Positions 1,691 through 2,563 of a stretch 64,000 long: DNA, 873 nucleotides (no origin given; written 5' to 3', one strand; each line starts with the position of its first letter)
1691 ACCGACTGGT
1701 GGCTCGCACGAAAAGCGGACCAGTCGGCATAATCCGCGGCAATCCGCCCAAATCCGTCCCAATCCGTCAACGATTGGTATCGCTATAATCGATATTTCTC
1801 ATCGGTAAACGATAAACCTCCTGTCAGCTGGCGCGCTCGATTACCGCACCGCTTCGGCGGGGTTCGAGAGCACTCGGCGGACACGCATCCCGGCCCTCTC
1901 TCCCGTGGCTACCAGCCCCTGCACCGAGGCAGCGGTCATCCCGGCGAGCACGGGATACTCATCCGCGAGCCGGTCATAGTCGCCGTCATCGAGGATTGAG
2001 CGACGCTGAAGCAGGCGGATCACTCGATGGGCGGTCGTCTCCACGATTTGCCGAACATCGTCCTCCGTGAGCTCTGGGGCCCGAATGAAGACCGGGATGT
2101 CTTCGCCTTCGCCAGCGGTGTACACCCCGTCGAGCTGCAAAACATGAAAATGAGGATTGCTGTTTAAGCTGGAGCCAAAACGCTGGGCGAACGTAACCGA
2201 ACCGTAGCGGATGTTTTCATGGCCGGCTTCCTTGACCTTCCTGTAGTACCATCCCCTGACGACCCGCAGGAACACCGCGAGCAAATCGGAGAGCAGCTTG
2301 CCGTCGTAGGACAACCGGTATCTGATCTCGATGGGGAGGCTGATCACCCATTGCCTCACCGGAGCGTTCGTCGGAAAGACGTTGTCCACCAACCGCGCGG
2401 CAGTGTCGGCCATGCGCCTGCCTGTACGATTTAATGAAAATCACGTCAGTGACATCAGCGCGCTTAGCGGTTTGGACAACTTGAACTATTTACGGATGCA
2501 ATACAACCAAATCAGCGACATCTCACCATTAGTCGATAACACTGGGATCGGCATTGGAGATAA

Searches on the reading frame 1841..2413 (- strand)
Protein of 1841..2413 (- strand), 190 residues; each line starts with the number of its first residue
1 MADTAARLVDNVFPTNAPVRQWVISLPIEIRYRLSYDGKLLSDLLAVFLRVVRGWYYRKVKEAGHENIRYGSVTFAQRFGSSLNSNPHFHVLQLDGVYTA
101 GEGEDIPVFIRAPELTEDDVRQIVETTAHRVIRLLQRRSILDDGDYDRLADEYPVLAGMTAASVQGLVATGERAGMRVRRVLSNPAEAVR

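Call 14: search_protein_families(library=pfam, proteins=[window:1841-2413:-], max_evalue=0.001)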
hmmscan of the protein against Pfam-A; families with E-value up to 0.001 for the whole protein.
window:1841-2413:- (190 aa): 1 family
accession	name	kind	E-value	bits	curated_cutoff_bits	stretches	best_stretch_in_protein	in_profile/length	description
PF04986.18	Y2_Tnp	-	8e-06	26.4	20.9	1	71-137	1-70/183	Putative transposase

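Call 97: search_protein_families(library=pfam, proteins=[window:1841-2413:-], max_evalue=0.01)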
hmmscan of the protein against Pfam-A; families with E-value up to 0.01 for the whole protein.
window:1841-2413:- (190 aa): 1 family
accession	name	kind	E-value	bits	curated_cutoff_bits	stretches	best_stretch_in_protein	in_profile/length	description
PF04986.18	Y2_Tnp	-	8e-06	26.4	20.9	1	71-137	1-70/183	Putative transposase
